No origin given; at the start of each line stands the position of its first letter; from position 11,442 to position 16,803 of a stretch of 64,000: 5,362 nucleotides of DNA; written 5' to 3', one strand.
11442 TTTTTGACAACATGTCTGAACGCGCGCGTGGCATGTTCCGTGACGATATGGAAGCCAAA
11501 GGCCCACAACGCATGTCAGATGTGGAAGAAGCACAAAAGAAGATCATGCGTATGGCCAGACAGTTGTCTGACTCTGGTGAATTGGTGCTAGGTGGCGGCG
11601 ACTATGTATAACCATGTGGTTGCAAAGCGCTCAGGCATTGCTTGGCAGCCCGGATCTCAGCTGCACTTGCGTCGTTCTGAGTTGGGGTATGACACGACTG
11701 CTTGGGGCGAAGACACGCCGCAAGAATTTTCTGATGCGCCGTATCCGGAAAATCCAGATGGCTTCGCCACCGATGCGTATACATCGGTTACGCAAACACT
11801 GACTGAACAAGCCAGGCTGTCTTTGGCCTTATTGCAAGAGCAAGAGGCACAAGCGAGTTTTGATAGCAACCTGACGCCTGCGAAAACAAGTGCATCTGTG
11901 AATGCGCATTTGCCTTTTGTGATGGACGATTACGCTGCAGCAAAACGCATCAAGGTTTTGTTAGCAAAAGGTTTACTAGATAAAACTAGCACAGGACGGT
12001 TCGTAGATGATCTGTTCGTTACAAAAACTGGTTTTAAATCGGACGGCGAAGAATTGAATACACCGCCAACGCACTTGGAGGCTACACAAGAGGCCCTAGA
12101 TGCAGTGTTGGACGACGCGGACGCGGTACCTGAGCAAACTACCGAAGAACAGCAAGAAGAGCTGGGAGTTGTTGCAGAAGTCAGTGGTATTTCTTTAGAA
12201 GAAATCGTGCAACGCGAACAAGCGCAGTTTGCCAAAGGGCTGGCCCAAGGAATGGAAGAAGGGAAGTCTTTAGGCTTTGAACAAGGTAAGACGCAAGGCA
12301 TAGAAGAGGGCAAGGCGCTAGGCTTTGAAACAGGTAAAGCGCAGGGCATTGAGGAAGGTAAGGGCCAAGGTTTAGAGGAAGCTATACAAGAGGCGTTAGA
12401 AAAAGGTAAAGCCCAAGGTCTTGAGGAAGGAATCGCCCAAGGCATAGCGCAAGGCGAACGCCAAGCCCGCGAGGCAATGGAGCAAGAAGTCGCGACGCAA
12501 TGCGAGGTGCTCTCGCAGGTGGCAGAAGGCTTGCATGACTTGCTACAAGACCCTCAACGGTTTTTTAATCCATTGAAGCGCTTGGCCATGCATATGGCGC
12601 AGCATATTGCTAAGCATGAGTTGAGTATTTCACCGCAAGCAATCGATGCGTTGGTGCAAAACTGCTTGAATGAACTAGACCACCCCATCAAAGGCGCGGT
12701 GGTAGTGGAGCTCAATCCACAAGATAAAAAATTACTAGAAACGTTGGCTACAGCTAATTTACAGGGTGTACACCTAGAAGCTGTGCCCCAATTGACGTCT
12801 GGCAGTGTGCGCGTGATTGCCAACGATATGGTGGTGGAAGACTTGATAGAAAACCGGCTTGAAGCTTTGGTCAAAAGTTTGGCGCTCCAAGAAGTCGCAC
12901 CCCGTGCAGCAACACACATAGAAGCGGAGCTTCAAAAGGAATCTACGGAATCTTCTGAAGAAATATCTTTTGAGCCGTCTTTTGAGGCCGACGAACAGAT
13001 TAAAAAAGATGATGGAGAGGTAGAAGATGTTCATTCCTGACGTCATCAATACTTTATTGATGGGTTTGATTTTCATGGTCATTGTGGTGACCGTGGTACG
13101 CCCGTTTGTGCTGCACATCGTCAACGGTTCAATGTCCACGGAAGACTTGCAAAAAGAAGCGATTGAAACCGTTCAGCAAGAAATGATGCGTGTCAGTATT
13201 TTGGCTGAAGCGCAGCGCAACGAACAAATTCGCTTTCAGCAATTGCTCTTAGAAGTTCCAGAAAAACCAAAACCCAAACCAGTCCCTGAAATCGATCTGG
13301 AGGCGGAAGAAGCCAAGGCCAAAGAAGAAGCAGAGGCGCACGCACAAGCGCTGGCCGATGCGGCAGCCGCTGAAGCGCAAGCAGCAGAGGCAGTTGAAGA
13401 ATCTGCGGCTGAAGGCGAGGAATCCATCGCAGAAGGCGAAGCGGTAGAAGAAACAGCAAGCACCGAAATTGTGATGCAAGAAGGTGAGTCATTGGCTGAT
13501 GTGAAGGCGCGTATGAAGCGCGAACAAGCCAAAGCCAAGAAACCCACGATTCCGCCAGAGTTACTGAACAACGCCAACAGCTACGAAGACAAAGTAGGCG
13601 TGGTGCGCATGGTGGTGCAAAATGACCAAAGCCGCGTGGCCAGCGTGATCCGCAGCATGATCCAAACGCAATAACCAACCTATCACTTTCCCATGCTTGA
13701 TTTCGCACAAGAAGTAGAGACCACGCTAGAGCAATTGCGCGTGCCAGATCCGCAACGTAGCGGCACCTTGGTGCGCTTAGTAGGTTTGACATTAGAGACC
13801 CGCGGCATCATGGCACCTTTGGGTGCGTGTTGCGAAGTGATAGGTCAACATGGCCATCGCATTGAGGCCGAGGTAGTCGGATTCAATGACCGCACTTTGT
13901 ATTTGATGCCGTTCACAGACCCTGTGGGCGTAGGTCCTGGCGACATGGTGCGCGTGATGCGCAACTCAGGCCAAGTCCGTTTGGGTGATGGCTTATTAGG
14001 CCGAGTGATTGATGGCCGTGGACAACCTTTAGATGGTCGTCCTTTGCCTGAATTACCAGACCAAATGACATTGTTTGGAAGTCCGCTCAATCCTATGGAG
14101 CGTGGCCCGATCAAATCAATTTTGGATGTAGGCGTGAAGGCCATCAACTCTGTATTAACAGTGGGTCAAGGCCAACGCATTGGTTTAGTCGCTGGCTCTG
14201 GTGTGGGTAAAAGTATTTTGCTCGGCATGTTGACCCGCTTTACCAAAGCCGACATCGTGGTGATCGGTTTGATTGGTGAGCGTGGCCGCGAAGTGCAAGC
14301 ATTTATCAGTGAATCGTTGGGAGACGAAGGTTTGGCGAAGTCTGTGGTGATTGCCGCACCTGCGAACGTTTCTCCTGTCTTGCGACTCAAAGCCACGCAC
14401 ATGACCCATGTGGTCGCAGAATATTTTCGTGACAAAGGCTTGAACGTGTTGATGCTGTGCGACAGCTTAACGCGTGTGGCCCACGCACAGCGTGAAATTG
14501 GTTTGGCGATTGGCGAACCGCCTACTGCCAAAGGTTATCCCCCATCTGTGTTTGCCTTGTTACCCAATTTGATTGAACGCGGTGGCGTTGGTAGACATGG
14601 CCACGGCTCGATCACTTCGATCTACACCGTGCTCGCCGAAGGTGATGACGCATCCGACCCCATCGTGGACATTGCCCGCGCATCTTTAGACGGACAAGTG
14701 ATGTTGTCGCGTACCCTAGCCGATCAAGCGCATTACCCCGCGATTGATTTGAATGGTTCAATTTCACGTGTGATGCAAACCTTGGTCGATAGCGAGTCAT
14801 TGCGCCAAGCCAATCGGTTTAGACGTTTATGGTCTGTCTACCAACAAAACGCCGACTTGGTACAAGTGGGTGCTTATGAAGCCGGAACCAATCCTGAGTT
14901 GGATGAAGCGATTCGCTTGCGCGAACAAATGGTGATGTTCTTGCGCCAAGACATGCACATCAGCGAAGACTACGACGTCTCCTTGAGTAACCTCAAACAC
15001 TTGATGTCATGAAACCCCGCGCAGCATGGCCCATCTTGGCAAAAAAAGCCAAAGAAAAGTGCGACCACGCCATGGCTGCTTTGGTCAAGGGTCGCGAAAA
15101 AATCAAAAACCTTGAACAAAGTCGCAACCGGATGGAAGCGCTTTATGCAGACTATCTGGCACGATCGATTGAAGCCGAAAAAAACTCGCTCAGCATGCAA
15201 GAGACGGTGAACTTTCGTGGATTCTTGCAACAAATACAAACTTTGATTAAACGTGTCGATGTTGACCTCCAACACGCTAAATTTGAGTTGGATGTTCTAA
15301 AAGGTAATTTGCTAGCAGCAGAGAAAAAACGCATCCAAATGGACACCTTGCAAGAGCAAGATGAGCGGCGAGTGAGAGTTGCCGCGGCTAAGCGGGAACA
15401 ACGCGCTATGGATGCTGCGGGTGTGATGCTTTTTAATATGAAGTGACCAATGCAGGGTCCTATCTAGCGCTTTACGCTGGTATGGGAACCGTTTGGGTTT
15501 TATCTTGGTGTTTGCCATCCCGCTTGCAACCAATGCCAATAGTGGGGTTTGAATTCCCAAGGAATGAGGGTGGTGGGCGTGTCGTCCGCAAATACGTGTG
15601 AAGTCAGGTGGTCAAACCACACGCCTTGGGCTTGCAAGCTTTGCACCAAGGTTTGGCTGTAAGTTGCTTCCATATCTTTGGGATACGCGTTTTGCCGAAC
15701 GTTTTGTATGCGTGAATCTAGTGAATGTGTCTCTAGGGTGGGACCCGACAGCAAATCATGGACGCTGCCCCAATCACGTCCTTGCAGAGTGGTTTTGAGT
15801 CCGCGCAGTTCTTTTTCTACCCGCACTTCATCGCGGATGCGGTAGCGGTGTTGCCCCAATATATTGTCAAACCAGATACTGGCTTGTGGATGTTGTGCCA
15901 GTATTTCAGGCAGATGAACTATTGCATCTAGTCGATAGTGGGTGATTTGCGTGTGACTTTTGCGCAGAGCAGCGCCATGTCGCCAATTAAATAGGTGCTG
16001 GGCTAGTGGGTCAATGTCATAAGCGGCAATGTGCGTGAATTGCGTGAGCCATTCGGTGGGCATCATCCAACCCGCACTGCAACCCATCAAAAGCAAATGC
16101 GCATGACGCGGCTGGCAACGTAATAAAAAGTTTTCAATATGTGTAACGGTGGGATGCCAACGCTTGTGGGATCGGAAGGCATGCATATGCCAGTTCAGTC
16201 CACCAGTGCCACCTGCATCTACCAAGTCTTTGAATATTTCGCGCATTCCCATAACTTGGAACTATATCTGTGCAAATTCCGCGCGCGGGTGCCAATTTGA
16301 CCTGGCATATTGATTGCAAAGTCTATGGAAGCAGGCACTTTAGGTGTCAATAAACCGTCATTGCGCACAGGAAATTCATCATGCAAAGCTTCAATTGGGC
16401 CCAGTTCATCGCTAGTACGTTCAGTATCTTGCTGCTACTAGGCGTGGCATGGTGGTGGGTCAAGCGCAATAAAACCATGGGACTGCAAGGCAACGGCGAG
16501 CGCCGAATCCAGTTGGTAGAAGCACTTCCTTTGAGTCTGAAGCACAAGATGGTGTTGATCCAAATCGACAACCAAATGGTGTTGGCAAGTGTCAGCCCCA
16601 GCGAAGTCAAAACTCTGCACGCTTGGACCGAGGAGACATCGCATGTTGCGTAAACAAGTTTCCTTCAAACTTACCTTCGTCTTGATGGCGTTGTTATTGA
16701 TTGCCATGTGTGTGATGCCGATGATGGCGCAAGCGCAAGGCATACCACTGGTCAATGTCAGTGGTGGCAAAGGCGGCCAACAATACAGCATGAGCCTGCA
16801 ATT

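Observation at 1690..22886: Non-canonical sigma-54-driven flagellar system with enlarged components in an apparent Comamonadaceae host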

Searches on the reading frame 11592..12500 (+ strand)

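Call 49: search_protein_families(library=pfam, max_evalue=1, proteins=[window:11592-12500:+])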
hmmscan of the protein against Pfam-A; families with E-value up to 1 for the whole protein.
window:11592-12500:+ (303 aa): 1 family
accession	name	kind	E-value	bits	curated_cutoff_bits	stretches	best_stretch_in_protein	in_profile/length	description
PF09811.14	Yae1_N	-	3.6e-05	23.8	27.5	2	219-253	4-38/39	Essential protein Yae1, N terminal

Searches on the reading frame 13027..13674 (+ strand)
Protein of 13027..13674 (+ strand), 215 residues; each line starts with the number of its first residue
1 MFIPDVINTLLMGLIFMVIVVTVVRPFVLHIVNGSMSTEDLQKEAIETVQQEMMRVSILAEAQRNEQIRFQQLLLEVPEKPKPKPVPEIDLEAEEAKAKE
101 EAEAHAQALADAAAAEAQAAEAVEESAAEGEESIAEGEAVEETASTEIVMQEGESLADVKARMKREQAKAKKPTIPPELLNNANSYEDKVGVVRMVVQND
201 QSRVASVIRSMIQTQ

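Call 3: search_protein_families(library=pfam, proteins=[window:13027-13674:+])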
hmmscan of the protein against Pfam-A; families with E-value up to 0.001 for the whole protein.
window:13027-13674:+ (215 aa): 0 families

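Call 8: search_protein_families(library=ncbifam, proteins=[window:13027-13674:+], max_evalue=0.01)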
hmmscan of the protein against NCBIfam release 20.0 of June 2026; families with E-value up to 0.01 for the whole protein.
window:13027-13674:+ (215 aa): 2 families
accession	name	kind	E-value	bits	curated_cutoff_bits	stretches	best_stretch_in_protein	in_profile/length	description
NF006543.0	PRK09039.1-2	equivalog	0.0051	16.7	305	1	5-167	22-172/350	peptidoglycan -binding protein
NF046104.1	PptglHdxlasePcsB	equivalog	0.0074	15.5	450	1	39-186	154-298/400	peptidoglycan hydrolase PcsB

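Call 13: find_related_loci(query=window:13027-13674:+, collection=genome_contigs, flank=10000)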
Query window:13027-13674:+ (215 aa) in genome_contigs; peptide patterns used: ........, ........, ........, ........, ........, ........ (x = any residue, [..] = any of these).
600 stretches matched a pattern (row limit reached: there are more); 18 encode a relative of the query (tblastn E <= 1e-3); 18 distinct loci.
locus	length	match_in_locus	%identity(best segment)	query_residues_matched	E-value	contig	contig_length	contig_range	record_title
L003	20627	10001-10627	83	1-215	5e-98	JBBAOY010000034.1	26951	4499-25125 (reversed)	MAG: Limnohabitans sp. isolate EUL_153 ctg34-EUL_153, whole genome shotgun sequence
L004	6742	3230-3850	82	1-215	1e-95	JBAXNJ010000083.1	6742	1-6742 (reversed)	MAG: Betaproteobacteria bacterium isolate ELA476 MAG476_83, whole genome shotgun sequence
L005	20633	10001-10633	75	1-215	5e-91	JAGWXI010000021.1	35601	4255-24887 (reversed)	MAG: Burkholderiales bacterium isolate REEB463 contig-150_1994, whole genome shotgun sequence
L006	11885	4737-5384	56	1-213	2e-68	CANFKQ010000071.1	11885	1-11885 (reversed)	MAG: Comamonadaceae bacterium isolate Jr-11may16-116 genome assembly, contig: Jr-11may16-C10153, whole genome shotgun se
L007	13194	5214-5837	57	1-215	2e-64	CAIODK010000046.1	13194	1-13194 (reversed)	MAG: uncultured Burkholderiales bacterium isolate LJ-5-9m_bin-0025 genome assembly, contig: bin-0025:046/373, whole geno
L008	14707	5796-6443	57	1-215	1e-57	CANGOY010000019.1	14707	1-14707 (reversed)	MAG: Comamonadaceae bacterium isolate Jr-7aug17-207 genome assembly, contig: Jr-7aug17-C6716, whole genome shotgun seque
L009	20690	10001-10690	49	1-215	3e-55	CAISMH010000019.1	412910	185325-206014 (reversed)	MAG: uncultured Burkholderiales bacterium isolate MJ-2014-D3_bin-131 genome assembly, contig: bin-131:19/21, whole genom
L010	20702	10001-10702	53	1-215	7e-54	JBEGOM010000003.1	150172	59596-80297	MAG: Pseudomonadota bacterium isolate nebranchanacostia_2019_sw_WHONDRS-S19S_0081_A_bin.43 scaffold_0000004, whole genom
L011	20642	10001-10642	52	1-213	8e-52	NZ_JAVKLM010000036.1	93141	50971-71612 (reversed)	MAG: Limnohabitans sp. isolate AaM_O252_1 k141_15177, whole genome shotgun sequence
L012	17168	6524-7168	53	1-213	2e-46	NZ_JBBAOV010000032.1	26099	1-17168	MAG: Limnohabitans sp. isolate EUL_150 ctg32-EUL_150, whole genome shotgun sequence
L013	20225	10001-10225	67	1-75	2e-28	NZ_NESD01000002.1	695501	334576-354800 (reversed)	Limnohabitans sp. Jir61 LimA-Jir61-C2, whole genome shotgun sequence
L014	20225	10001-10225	63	1-75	3e-28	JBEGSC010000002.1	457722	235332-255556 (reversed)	MAG: Pseudomonadota bacterium isolate pringlecreek_2019_sw_WHONDRS-S19S_0025_A_bin.33 scaffold_0000004, whole genome sho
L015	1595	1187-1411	59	1-75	2e-26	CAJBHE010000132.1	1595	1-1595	MAG: uncultured Burkholderiales bacterium isolate D-1_bin-061 genome assembly, contig: bin-061:132/312, whole genome sho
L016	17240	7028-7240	61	1-71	9e-25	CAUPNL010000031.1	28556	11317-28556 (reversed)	MAG: uncultured Limnohabitans sp. isolate m12-metabat.1 genome assembly, contig: m12-c102, whole genome shotgun sequence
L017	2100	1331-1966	33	5-213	2e-21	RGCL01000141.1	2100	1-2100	MAG: Betaproteobacteria bacterium isolate WB6_2A_069 contig_100_140, whole genome shotgun sequence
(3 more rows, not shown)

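Call 42: find_homologous_proteins(query=window:13027-13674:+, max_evalue=0.001)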
Query window:13027-13674:+ (215 aa): 1313 proteins with E <= 0.001 among 3613 candidates; the best 120 are listed.
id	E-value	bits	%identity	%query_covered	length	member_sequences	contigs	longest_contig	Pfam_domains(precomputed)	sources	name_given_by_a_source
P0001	4.8e-117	406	97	100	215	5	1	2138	-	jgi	jgi:hypothetical protein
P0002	4.2e-115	400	95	100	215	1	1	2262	-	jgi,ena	jgi:hypothetical protein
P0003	5.4e-115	400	95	100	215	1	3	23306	-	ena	-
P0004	6.6e-115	399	95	100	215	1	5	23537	-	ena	-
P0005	1.5e-114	398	94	100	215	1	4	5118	-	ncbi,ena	-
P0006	7.3e-114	396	94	100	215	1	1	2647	-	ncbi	-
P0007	1.0e-113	395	94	100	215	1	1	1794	-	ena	-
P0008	2.4e-113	394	94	100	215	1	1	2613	-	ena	-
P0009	2.5e-112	391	90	100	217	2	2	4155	-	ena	-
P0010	1.2e-111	389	92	100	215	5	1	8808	-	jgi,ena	jgi:hypothetical protein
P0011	2.4e-111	388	89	100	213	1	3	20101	-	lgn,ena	-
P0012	4.4e-111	387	89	100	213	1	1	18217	-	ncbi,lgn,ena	-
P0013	1.1e-110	386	88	100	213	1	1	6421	-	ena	-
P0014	3.2e-110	384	88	100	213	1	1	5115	-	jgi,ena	-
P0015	4.5e-110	384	89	100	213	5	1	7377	-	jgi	-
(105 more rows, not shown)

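Call 49: search_protein_families(library=pfam, max_evalue=1, proteins=[window:13027-13671:+])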
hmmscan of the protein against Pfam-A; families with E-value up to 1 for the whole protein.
window:13027-13671:+ (215 aa): 2 families
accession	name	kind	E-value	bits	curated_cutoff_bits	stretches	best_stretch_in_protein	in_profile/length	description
PF03040.20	CemA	-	0.086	13.2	27.4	1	14-113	12-111/229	CemA family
PF15017.11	WRNPLPNID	-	0.41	12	27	0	83-136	10-59/70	Putative WW-binding domain and destruction box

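Call 51: search_protein_representatives(alignment_id=A1)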
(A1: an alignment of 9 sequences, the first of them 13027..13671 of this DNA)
Query: 9 sequences, 224 profile positions. Proteins with E-value up to 0.001 (for the whole library): 290; up to 1e-10: 158; up to 1e-30: 26. The best 150 are listed.
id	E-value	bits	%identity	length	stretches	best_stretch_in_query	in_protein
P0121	3.4e-75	269.5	-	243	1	1-222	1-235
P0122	3.5e-73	262.9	-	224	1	1-224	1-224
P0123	1.0e-70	254.8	-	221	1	1-223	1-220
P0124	1.4e-57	211.9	-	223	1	5-222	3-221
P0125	1.7e-57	211.6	-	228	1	2-224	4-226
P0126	4.6e-56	206.9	-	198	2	125-223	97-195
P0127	6.8e-48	180.2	-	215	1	5-223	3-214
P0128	5.4e-47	177.2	-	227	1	5-224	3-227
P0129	1.5e-45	172.5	-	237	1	1-106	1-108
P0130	1.9e-43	165.7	-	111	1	128-223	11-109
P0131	1.1e-42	163.1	-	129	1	1-98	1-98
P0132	1.1e-41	159.9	-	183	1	1-117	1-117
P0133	2.4e-41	158.8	-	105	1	1-101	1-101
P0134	2.8e-41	158.6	-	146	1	82-224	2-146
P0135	5.8e-40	154.2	-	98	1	133-224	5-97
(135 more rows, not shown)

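Call 87: search_solved_structures(query=A1, max_evalue=10, show_alignments=3)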
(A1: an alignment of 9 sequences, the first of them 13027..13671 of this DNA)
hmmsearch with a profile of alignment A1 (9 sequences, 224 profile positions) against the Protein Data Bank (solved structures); distinct sequences matched with E-value up to 10: 0.

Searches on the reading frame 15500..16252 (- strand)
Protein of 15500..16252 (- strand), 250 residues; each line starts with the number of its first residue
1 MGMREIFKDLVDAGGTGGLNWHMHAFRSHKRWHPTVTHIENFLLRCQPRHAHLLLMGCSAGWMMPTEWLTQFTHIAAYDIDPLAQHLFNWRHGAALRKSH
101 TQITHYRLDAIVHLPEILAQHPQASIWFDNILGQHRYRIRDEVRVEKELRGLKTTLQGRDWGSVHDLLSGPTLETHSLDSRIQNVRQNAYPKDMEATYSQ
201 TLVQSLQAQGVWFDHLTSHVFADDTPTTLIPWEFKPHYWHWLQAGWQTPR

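Call 4: search_protein_families(library=pfam, proteins=[window:15500-16252:-])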
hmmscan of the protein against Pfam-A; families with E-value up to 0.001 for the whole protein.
window:15500-16252:- (250 aa): 0 families

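Call 8: search_protein_families(library=ncbifam, proteins=[window:15500-16252:-], max_evalue=0.01)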
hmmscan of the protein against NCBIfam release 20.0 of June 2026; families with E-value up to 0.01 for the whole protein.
window:15500-16252:- (250 aa): 0 families

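Call 30: search_protein_families(library=pfam, max_evalue=0.01, proteins=[window:15500-16252:-])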
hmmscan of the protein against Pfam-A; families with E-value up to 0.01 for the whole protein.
window:15500-16252:- (250 aa): 0 families

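Call 74: predict_structure(alignment_id=A4)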
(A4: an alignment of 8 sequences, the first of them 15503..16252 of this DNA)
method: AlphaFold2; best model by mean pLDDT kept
length: 250 residues; sequences in the alignment: 8
mean_pLDDT: 58.7   pTM: 0.59
mean pLDDT of the five models: 58.7, 57.0, 55.7, 52.4, 52.4
residues with pLDDT >= 90: 20; 70-90: 55; 50-70: 59; < 50: 116
segments of 3 or more residues with pLDDT < 50: 5-7, 9-32, 163-222, 225-250
pLDDT, mean of each block of 10 residues (from residue 1): 48 40 44 54 69 75 78 89 80 93 88 84 78 60 66 65 43 42 44 39 38 44 41 34 33
secondary structure, 60 per line:
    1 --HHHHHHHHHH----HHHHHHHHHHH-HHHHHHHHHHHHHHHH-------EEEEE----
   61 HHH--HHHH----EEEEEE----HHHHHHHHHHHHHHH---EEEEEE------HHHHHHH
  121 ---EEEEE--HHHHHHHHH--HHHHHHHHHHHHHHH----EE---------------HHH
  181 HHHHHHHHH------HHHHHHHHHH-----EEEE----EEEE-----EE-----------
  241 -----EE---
elements in order: H3-12 H17-27 H29-44 E52-56 H66-69 E74-79 H84-98 E102-107 H114-120 E124-128 H131-139 H142-156 H178-189 H196-205 E211-214 E219-222

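Call 76: fold_search(model_id=the predicted structure, library=pdb)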
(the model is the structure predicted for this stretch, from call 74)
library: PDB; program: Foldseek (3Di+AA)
matches with E <= 10: 1667; with E <= 0.001: 0
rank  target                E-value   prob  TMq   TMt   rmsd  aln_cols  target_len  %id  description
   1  4er7                  3.8e-03  0.97  0.31  0.25   9.9       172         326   12  Crystal Structure of human DOT1L in complex with inhibitor SGC0947 (released 2012-05-16)
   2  4er3                  4.5e-03  0.99  0.33  0.27   9.7       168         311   12  Crystal Structure of Human DOT1L in complex with inhibitor EPZ004777 (released 2012-05-16)
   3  5mw4_B                5.1e-03  0.97  0.31  0.26   9.1       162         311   12  Crystal structure of Dot1L in complex with inhibitor CPD7 [N-(3-(((R)-1-(7H-pyrrolo[2,3-d]pyrimidin-4-yl)piperidin-3-y (released 2017-03-22)
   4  6nog_K                5.8e-03  0.97  0.31  0.26   9.3       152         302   12  Poised-state Dot1L bound to the H2B-Ubiquitinated nucleosome (released 2019-02-20)
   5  5mw4_A                5.8e-03  0.97  0.31  0.26   9.1       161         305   12  Crystal structure of Dot1L in complex with inhibitor CPD7 [N-(3-(((R)-1-(7H-pyrrolo[2,3-d]pyrimidin-4-yl)piperidin-3-y (released 2017-03-22)
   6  9k2f_D                5.8e-03  0.96  0.33  0.36   8.5       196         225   13  Crystal Structure of CyaF/SAH in open conformational state (released 2025-10-22)
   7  5drt_B                5.8e-03  0.96  0.31  0.26   9.8       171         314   12  Crystal structure of Dot1L in complex with inhibitor CPD2 [2-(2-(5-((2-chlorophenoxy)methyl)-1H-tetrazol-1-yl)acetyl)- (released 2016-06-15)
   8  5mvs_B                6.1e-03  0.97  0.31  0.25  10.0       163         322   11  Crystal structure of Dot1L in complex with adenosine and inhibitor CPD1 [N6-(2,6-dichlorophenyl)-N6-(pent-2-yn-1-yl)qu (released 2017-03-22)
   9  5dry_B                6.5e-03  0.96  0.30  0.25   9.9       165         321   12  Crystal structure of Dot1L in complex with inhibitor CPD3 [N-(1-(2-chlorophenyl)-1H-indol-6-yl)-2-(2-(5-(2-chloropheny (released 2016-06-15)
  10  5dsx_B                6.9e-03  0.97  0.32  0.26   8.9       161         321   10  Crystal structure of Dot1L in complex with inhibitor CPD10 [6'-chloro-1,4-dimethyl-5'-(2-methyl-6-((4-(methylamino)pyr (released 2016-06-15)
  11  5drt_A                6.9e-03  0.96  0.31  0.26   9.9       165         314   12  Crystal structure of Dot1L in complex with inhibitor CPD2 [2-(2-(5-((2-chlorophenoxy)methyl)-1H-tetrazol-1-yl)acetyl)- (released 2016-06-15)
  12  3uwp                  6.9e-03  0.96  0.28  0.21  10.0       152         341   13  Crystal structure of Dot1l in complex with 5-iodotubercidin (released 2012-03-14)
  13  4eqz                  9.4e-03  0.97  0.32  0.26   9.7       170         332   12  Crystal structure of human DOT1L in complex with inhibitor FED2 (released 2012-05-02)
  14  3oe4                  1.0e-02  0.96  0.28  0.33   9.7       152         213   13  Rat catechol O-methyltransferase in complex with a catechol-type, purine-containing bisubstrate inhibitor - humanized fo (released 2011-03-16)
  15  5kva_A                1.0e-02  0.80  0.26  0.29   9.7       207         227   12  Crystal Structure of sorghum caffeoyl-CoA O-methyltransferase (CCoAOMT) (released 2016-08-10)
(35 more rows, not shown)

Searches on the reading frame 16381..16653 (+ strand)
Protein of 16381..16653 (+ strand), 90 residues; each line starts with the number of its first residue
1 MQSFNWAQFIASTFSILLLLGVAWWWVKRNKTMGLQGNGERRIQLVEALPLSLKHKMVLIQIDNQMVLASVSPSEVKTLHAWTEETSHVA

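Call 4: search_protein_families(library=pfam, proteins=[window:16381-16653:+])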
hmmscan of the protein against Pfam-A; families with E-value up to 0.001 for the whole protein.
window:16381-16653:+ (90 aa): 1 family
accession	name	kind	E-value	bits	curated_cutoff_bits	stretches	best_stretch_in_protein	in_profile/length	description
PF04347.18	FliO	-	3.4e-09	37.1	22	1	25-86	1-65/91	Flagellar biosynthesis protein, FliO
